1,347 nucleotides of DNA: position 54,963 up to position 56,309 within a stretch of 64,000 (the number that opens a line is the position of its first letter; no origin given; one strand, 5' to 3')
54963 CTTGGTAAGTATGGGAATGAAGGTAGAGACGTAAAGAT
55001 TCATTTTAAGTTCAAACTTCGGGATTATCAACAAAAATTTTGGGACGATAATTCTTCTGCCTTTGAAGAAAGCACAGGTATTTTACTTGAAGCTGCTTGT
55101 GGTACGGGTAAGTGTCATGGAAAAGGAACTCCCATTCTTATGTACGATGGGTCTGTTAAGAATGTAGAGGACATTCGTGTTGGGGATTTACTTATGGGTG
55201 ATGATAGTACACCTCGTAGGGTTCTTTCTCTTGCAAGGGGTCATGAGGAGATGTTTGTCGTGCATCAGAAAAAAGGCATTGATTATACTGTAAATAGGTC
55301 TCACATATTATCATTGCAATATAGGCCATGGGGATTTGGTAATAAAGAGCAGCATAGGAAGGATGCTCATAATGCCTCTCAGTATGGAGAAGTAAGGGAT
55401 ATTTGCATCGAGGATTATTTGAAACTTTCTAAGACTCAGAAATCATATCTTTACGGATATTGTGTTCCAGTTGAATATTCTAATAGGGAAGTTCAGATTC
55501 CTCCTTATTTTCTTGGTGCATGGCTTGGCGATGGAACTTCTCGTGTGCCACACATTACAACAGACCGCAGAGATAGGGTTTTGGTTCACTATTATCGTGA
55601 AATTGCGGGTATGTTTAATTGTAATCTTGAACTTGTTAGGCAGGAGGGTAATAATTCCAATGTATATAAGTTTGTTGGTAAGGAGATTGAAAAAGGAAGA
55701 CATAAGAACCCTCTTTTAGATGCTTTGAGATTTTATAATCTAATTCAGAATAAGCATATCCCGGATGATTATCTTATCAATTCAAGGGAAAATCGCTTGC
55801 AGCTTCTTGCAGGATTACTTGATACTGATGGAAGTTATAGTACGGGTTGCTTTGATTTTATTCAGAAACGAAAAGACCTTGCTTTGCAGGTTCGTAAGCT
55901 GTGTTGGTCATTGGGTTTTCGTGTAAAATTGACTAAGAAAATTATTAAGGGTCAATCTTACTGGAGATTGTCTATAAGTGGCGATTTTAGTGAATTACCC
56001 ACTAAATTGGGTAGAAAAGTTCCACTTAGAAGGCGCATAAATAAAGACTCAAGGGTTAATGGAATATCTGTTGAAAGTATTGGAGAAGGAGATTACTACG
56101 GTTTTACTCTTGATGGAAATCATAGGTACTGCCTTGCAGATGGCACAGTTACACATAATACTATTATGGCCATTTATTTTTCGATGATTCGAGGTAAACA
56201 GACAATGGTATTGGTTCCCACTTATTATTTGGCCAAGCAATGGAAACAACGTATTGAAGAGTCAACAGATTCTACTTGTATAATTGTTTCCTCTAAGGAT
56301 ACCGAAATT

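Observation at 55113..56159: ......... intein inserted in the Walker A loop of the SF2 helicase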

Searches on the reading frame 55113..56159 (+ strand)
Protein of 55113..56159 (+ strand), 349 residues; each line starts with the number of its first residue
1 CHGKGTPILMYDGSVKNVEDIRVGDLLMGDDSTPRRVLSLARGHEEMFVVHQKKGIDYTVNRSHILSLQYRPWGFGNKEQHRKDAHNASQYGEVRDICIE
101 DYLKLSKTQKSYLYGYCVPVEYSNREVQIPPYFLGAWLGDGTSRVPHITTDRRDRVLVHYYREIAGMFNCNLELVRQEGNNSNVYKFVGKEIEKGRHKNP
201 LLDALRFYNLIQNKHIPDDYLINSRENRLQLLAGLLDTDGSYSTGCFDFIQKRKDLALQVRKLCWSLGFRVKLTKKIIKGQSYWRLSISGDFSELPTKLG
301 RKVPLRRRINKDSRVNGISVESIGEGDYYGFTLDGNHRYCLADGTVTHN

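Call 3: search_protein_families(library=pfam, proteins=[window:55113-56159:+], max_evalue=0.1)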
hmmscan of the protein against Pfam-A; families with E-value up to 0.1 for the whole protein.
window:55113-56159:+ (349 aa): 3 families
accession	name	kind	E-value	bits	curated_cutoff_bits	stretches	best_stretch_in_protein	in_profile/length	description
PF05203.21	Hom_end_hint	-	1.6e-21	77.8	32.1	2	1-69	1-78/228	Hom_end-associated Hint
PF14528.11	LAGLIDADG_3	-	0.00014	22.5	22.5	1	229-289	4-69/82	LAGLIDADG-like domain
PF13403.11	Hint_2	-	0.047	14.5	28.4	0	1-41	2-41/147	Hint domain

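Call 4: search_protein_families(library=ncbifam, proteins=[window:55113-56159:+], max_evalue=0.1)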
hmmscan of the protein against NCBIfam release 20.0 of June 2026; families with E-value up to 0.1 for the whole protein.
window:55113-56159:+ (349 aa): 1 family
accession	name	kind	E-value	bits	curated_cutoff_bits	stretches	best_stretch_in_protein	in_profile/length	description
NF038136.1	rSAM_Rv_intein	exception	0.0064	15.4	700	1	1-32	76-107/574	intein-containing Rv2578c family radical SAM protein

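Call 5: search_solved_structures(query=window:55113-56159:+, max_evalue=1, show_alignments=3)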
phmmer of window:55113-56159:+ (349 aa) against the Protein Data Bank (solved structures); distinct sequences matched with E-value up to 1: 12.
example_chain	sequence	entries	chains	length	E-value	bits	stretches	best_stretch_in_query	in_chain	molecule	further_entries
1dfa_A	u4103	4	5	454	1.6e-20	77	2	1-54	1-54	PI-SCEI ENDONUCLEASE | ENDONUCLEASE PI-SCEI | PI-SCEI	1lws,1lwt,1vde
1um2_A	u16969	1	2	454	8e-20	74.7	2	3-54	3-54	ENDONUCLEASE PI-SCEI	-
1jva_A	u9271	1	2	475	2.8e-19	72.9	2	3-54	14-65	VMA1-DERIVED HOMING ENDONUCLEASE X10SSS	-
1ef0_A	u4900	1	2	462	3e-19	72.8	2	3-54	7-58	PI-SCEI ENDONUCLEASE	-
9cop_A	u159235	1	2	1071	4.4e-19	72.2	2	1-54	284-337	V-type proton ATPase catalytic subunit A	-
1gpp_A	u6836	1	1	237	1.8e-12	50.5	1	1-54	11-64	ENDONUCLEASE PI-SCEI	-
6mx6_A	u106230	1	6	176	4.9e-11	45.8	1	1-110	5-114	Pre-mRNA-processing-splicing factor 8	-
6owu_A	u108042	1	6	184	5.7e-11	45.6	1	1-110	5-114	PRP8 protein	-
6mwy_A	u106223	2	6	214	8.7e-10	41.7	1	1-110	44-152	Pre-mRNA-processing-splicing factor 8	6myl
7qss_A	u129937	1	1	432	0.097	15.2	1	197-312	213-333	V-type ATP synthase alpha chain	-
7qsu_A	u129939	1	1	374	0.12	14.9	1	197-309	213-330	V-ATPase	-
2pzj_A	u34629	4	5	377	0.44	13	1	5-104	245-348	Putative nucleotide sugar epimerase/ dehydratase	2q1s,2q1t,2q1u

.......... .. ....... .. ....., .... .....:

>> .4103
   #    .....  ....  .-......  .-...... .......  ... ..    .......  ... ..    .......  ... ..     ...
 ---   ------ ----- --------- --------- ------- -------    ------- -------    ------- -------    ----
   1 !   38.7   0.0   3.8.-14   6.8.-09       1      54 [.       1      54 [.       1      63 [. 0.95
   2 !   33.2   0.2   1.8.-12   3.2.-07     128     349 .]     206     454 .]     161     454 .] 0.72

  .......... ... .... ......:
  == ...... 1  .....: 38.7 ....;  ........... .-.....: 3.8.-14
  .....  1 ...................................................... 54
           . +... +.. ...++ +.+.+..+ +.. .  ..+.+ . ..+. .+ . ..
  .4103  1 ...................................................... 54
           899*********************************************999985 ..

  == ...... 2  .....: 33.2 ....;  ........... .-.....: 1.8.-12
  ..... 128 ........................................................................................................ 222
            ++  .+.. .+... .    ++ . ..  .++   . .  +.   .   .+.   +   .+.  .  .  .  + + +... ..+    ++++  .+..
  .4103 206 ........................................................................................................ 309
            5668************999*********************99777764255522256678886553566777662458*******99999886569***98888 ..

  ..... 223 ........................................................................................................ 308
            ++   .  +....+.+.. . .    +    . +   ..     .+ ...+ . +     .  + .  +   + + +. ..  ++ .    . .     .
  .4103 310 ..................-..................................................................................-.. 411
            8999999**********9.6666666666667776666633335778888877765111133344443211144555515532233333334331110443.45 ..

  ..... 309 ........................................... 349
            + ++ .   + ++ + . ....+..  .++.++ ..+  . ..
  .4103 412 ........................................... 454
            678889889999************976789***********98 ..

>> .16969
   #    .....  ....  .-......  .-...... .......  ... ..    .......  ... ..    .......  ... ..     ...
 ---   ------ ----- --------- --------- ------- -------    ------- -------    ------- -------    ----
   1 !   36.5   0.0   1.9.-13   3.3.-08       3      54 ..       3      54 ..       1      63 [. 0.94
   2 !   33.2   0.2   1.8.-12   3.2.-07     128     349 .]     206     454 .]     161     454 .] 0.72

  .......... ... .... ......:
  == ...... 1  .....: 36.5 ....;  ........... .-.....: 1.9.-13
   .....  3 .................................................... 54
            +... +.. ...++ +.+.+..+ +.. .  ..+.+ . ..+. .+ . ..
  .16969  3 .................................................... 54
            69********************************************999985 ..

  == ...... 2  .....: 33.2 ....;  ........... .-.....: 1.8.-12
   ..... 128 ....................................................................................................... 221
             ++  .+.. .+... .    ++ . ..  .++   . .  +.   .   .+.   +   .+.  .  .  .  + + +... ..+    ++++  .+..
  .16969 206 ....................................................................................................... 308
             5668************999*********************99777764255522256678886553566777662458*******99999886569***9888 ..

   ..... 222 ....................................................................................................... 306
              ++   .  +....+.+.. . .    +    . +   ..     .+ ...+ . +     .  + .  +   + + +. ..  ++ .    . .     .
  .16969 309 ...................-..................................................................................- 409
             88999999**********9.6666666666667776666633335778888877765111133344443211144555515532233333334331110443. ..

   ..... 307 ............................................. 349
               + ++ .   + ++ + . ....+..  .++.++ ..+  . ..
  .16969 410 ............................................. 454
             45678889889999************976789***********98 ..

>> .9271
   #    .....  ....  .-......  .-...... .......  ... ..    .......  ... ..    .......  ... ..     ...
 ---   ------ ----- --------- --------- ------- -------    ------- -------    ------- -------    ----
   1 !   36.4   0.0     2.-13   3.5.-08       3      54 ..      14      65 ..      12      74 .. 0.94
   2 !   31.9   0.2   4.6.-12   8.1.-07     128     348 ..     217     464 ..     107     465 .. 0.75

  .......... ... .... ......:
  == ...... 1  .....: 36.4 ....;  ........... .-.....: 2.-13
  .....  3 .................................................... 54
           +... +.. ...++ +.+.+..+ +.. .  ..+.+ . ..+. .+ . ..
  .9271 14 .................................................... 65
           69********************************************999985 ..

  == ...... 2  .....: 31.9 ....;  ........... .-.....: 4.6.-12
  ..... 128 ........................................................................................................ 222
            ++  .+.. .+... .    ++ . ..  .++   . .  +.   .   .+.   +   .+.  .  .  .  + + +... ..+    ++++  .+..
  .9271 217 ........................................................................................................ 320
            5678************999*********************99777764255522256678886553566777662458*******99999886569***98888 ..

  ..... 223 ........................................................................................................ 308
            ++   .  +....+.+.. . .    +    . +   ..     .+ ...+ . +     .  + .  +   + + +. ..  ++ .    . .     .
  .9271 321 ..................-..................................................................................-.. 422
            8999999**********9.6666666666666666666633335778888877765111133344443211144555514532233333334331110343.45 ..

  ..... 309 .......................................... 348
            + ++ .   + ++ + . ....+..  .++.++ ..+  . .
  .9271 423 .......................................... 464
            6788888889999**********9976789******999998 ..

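Call 16: search_protein_families(library=phrogs, proteins=[window:55113-56159:+], max_evalue=0.00001)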
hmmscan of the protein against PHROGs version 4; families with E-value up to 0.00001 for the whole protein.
window:55113-56159:+ (349 aa): 4 families
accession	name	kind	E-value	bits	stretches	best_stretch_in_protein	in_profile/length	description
phrog_19299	-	head and packaging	8.5e-15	55.2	1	15-273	45-299/702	terminase large subunit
phrog_36964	-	head and packaging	8.8e-15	54.8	1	5-276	96-345/890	terminase large subunit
phrog_15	-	head and packaging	1.6e-10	40.9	1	7-243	85-309/1330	terminase large subunit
phrog_34449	-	unknown function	2.2e-08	34.8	0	1-76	61-137/241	-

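Call 22: find_homologous_proteins(query=window:55113-56159:+, max_evalue=1e-10)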
Query window:55113-56159:+ (349 aa): 735 proteins with E <= 1e-10 among 3970 candidates; the best 120 are listed.
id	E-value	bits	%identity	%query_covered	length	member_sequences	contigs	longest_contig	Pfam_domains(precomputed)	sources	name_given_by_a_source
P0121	1.1e-99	352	52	100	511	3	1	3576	PF05204.20,PF05203.22,PF14528.12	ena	-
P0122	3.2e-83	298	45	100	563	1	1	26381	PF05204.20,PF05203.22,PF14528.12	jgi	-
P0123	5.4e-79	284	47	100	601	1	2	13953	PF05204.20,PF05203.22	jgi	-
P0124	2.9e-77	279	45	100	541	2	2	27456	PF05204.20,PF05203.22,PF14528.12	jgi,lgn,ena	-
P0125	2.6e-76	275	45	100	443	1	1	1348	PF05204.20,PF03796.22,PF05203.22,PF14528.12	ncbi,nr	ncbi:MAG: DnaB-like helicase C-terminal domain-containing protein, partial [Flavobacteriaceae bacter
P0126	4.0e-76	275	46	100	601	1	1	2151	PF05204.20,PF03796.22,PF05203.22,PF14528.12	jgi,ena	-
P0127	4.3e-76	275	45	100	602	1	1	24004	PF05204.20,PF13479.13,PF05203.22,PF14528.12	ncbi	-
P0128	9.6e-75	270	43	100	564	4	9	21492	PF05204.20,PF07726.18,PF05203.22,PF07728.21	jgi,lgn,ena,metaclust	metaclust:\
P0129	1.4e-74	270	46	100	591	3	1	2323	PF05204.20,PF03796.22,PF05203.22,PF14528.12,PF00772.27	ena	-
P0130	2.5e-74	269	43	100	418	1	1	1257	PF05204.20,PF05203.22,PF14528.12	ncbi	ncbi:MAG: Hint domain-containing homing endonuclease, partial [Ilumatobacteraceae bacterium]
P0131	2.6e-73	266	43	100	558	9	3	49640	PF05204.20,PF05203.22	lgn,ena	-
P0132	3.5e-73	265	44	100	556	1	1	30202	PF05204.20,PF05203.22,PF14528.12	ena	-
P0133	7.2e-73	264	43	100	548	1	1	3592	PF05204.20,PF05203.22,PF13671.13,PF14528.12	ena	-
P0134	9.1e-73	264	42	99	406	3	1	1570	PF05204.20,PF05203.22,PF14528.12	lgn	-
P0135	1.1e-72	263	42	100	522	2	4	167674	PF05204.20,PF05203.22,PF13671.13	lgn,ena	-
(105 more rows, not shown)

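Call 50: predict_structure(alignment_id=A2)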
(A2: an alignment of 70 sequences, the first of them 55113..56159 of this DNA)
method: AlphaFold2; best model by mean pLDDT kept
length: 349 residues; sequences in the alignment: 70
mean_pLDDT: 94.9   pTM: 0.92
mean pLDDT of the five models: 94.9, 94.6, 94.4, 94.5, 94.2
residues with pLDDT >= 90: 308; 70-90: 27; 50-70: 14; < 50: 0
segments of 3 or more residues with pLDDT < 50: none
pLDDT, mean of each block of 10 residues (from residue 1): 97 98 98 98 98 95 97 69 66 96 97 97 98 98 98 97 98 98 97 88 98 98 98 98 95 98 97 96 97 96 85 93 98 97 96
secondary structure, 60 per line:
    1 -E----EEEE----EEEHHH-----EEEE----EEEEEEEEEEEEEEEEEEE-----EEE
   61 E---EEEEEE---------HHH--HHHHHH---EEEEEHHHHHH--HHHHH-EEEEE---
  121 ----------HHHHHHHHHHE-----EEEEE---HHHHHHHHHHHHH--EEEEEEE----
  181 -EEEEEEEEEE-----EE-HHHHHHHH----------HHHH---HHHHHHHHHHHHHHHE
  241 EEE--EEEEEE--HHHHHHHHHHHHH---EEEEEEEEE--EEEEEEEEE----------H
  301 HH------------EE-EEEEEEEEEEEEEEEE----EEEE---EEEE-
elements in order: E7-10 E15-17 E26-29 E34-52 E58-61 E65-70 H85-90 E94-98 H99-104 H107-111 E113-117 H131-140 E147-151 H155-167 E170-176 E182-191 H200-207 H218-221 H225-239 E240-243 E246-251 H254-266 E270-278 E281-289 E318-333 E338-341 E345-348

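Call 52: fold_search(model_id=the predicted structure, library=pdb)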
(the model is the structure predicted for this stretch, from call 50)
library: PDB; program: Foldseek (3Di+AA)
matches with E <= 10: 850; with E <= 0.001: 67
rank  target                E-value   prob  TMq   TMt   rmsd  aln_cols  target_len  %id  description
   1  1ef0_A                2.4e-28  1.00  0.80  0.67   5.5       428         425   23  CRYSTAL STRUCTURE OF PI-SCEI MINIPRECURSOR (released 2000-06-07)
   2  1vde_A                1.3e-27  1.00  0.81  0.67   5.6       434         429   23  PI-SCEI, A HOMING ENDONUCLEASE WITH PROTEIN SPLICING ACTIVITY (released 1998-04-08)
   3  1vde_B                1.7e-27  1.00  0.79  0.66   6.1       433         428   23  PI-SCEI, A HOMING ENDONUCLEASE WITH PROTEIN SPLICING ACTIVITY (released 1998-04-08)
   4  1jva_B                1.3e-26  1.00  0.80  0.66   6.1       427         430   22  CRYSTAL STRUCTURE OF THE VMA1-DERIVED ENDONUCLEASE BEARING THE N AND C EXTEIN PROPEPTIDES (released 2002-08-29)
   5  1jva_A                3.3e-26  1.00  0.78  0.65   5.5       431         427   22  CRYSTAL STRUCTURE OF THE VMA1-DERIVED ENDONUCLEASE BEARING THE N AND C EXTEIN PROPEPTIDES (released 2002-08-29)
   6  1lwt_A                8.5e-26  1.00  0.81  0.64   5.9       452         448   22  Crystal structure of the intein homing endonuclease PI-SceI bound to its substrate DNA (Ca2+ free) (released 2002-09-27)
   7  1ef0_B                1.1e-24  1.00  0.76  0.68   6.9       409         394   22  CRYSTAL STRUCTURE OF PI-SCEI MINIPRECURSOR (released 2000-06-07)
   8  1um2_B                1.2e-24  1.00  0.80  0.67   5.5       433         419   23  Crystal Structure of the Vma1-Derived Endonuclease with the Ligated Extein Segment (released 2004-09-22)
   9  1dfa                  1.5e-24  1.00  0.72  0.63   7.2       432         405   23  CRYSTAL STRUCTURE OF PI-SCEI IN C2 SPACE GROUP (released 1999-12-08)
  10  1lws_A                3.8e-24  1.00  0.79  0.66   5.3       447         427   23  Crystal structure of the intein homing endonuclease PI-SceI bound to its recognition sequence (released 2002-09-27)
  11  1um2_A                5.6e-24  1.00  0.77  0.66   6.2       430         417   23  Crystal Structure of the Vma1-Derived Endonuclease with the Ligated Extein Segment (released 2004-09-22)
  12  7qsu                  5.9e-17  1.00  0.62  0.60   6.0       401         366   16  Crystal structure of homing endonuclease-associated TliVMA intein (C1A, d333-339) (released 2022-03-30)
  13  7qss                  2.2e-14  1.00  0.64  0.53   8.8       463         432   13  Crystal structure of homing endonuclease-associated TliVMA intein (C1A) (released 2022-03-30)
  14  1dq3                  3.9e-11  1.00  0.68  0.54   7.0       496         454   12  CRYSTAL STRUCTURE OF AN ARCHAEAL INTEIN-ENCODED HOMING ENDONUCLEASE PI-PFUI (released 2000-07-05)
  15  1gpp                  5.3e-10  1.00  0.30  0.48  19.8       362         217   17  Crystal structure of the S.cerevisiae Homing Endonuclease PI-SceI Domain I (released 2002-09-19)
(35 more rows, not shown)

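Call 57: search_protein_representatives(protein=window:55113-56159:+)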
Query: 349 residues. Proteins with E-value up to 0.001 (for the whole library): 16961; up to 1e-10: 8963; up to 1e-30: 3989. The best 150 are listed.
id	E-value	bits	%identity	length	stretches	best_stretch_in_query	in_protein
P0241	2.0e-132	458.3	63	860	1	1-349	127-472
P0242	3.6e-116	404.8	56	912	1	1-349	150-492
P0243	2.3e-115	402.2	41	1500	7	96-349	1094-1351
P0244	2.2e-109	382.5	52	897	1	1-349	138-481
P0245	2.5e-107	375.7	40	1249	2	1-349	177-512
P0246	2.6e-103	362.5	39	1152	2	1-349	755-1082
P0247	6.3e-101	354.7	41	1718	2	4-349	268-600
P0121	3.6e-100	352.2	55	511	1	1-349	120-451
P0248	1.4e-99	350.2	55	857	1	1-349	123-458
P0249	2.4e-97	342.9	40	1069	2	2-349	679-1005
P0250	2.3e-94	333.1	42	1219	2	1-349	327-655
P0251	1.8e-93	330.1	42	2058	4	87-349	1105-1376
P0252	4.3e-92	325.6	41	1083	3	1-349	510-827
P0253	3.9e-89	315.9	52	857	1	1-349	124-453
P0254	1.7e-88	313.8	51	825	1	1-349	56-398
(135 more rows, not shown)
